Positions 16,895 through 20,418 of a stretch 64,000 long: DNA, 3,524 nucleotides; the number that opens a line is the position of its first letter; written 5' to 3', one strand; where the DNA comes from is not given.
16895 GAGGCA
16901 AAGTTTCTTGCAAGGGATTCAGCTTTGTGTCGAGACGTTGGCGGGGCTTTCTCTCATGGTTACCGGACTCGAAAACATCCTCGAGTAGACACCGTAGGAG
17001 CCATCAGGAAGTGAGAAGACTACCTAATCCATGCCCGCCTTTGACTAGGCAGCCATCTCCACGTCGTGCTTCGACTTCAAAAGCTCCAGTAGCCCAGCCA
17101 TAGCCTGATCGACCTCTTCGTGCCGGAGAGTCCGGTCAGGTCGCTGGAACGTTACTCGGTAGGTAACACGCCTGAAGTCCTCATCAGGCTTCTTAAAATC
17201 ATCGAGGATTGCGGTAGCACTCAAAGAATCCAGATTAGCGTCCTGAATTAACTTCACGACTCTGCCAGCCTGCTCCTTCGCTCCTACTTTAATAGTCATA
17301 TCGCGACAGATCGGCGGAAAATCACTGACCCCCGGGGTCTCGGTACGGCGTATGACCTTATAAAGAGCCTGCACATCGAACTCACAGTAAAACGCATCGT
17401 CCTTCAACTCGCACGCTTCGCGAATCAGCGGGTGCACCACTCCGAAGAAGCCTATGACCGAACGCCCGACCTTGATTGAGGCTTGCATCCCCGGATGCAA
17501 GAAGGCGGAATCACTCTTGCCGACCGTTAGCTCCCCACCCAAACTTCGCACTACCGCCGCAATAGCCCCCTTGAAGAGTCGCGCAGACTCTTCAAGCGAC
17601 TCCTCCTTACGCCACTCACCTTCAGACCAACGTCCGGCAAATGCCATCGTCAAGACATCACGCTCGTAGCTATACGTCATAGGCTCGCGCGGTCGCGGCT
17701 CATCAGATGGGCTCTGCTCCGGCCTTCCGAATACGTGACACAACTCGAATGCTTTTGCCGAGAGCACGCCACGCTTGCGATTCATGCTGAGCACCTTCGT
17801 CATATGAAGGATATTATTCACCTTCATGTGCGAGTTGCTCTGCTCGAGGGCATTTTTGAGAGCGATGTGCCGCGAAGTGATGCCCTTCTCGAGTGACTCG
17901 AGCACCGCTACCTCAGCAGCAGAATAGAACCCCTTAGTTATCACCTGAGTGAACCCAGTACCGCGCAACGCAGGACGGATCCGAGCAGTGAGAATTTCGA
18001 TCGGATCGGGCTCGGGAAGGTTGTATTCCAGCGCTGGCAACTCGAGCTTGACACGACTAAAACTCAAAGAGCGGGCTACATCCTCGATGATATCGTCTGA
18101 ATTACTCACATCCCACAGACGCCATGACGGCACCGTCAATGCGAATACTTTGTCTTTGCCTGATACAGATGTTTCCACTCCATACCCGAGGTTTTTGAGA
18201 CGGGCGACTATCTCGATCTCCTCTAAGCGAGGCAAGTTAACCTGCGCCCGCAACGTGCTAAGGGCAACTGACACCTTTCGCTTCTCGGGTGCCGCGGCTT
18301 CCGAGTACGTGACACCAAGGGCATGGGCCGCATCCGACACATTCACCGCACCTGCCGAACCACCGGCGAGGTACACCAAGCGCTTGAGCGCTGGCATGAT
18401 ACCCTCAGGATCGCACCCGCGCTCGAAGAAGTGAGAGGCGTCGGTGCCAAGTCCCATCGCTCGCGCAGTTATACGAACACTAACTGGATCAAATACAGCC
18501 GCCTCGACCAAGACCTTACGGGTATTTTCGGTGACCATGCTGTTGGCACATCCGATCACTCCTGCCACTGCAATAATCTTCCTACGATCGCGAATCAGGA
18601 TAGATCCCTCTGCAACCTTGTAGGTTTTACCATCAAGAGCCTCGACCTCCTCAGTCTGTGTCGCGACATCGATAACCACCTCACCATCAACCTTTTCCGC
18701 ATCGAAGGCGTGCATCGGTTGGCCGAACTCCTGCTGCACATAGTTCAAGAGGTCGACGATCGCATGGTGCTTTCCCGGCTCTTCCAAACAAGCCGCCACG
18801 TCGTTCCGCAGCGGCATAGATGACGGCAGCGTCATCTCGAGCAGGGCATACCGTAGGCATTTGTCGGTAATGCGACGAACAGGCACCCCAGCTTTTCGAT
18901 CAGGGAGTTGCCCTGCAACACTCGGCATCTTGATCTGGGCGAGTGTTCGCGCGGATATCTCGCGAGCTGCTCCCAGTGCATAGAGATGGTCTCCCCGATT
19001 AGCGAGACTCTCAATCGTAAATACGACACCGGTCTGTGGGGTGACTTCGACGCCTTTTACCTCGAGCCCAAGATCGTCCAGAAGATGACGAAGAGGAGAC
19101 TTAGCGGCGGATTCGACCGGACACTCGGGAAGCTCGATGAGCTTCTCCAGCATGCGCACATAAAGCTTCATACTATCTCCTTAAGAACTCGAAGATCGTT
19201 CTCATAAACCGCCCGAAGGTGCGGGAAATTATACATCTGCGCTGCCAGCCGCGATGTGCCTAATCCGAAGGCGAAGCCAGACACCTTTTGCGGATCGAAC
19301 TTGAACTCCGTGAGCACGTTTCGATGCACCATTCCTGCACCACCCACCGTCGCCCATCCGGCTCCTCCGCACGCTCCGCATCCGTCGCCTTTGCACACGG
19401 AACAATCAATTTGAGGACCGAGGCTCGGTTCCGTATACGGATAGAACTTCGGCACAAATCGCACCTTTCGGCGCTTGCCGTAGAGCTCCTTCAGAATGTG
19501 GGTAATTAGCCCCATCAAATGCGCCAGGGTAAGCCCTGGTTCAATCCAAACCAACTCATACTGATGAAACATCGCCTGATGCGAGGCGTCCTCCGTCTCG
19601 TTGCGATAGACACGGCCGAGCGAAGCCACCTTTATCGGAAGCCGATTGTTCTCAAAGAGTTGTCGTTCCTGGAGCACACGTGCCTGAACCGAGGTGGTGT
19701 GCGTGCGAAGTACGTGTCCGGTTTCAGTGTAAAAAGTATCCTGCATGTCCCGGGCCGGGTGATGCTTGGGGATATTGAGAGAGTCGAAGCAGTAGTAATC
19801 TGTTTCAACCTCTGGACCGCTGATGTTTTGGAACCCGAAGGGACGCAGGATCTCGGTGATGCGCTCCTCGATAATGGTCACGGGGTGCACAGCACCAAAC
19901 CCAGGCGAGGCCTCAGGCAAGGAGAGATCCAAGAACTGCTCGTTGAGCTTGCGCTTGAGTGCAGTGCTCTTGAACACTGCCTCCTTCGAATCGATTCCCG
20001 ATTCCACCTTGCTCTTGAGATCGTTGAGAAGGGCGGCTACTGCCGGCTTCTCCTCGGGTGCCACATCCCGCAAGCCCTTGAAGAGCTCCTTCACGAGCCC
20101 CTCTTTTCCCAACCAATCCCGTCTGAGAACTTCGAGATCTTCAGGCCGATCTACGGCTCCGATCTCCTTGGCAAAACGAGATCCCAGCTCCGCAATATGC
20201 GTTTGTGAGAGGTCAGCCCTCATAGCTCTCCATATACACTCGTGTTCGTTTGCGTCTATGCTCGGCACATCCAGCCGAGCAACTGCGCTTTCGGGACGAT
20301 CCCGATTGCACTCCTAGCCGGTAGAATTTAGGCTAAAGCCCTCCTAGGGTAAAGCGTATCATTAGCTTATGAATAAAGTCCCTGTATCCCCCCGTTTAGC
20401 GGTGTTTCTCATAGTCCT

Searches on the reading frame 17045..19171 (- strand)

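Call 66: search_protein_families(library=pfam, proteins=[window:17045-19171:-], max_evalue=0.001)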
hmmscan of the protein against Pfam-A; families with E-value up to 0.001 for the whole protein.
window:17045-19171:- (708 aa): 4 families
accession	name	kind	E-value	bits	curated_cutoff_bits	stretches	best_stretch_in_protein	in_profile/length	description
PF03483.22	B3_4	-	7.8e-45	153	29.3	1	116-268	18-168/174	B3/4 domain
PF17759.6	tRNA_synthFbeta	-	5.9e-31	108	22.4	1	378-600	5-214/214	Phenylalanyl tRNA synthetase beta chain CLM domain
PF03147.19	FDX-ACB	-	1.5e-14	54.6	31.1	1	616-705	1-92/94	Ferredoxin-fold anticodon binding domain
PF03484.21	B5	-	5.1e-09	36.6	28.6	1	316-368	16-64/67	tRNA synthetase B5 domain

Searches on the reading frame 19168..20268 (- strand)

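Call 66: search_protein_families(library=pfam, proteins=[window:19168-20268:-], max_evalue=0.001)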
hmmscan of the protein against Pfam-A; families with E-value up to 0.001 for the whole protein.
window:19168-20268:- (366 aa): 2 families
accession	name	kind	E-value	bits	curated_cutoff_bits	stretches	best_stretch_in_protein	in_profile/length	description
PF01409.25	tRNA-synt_2d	-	2.4e-78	263.4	19.8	1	114-364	3-245/246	tRNA synthetases class II core domain (F)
PF02912.23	Phe_tRNA-synt_N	-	9.8e-17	61.1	22.3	1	42-108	3-69/69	Aminoacyl tRNA synthetase class II, N-terminal domain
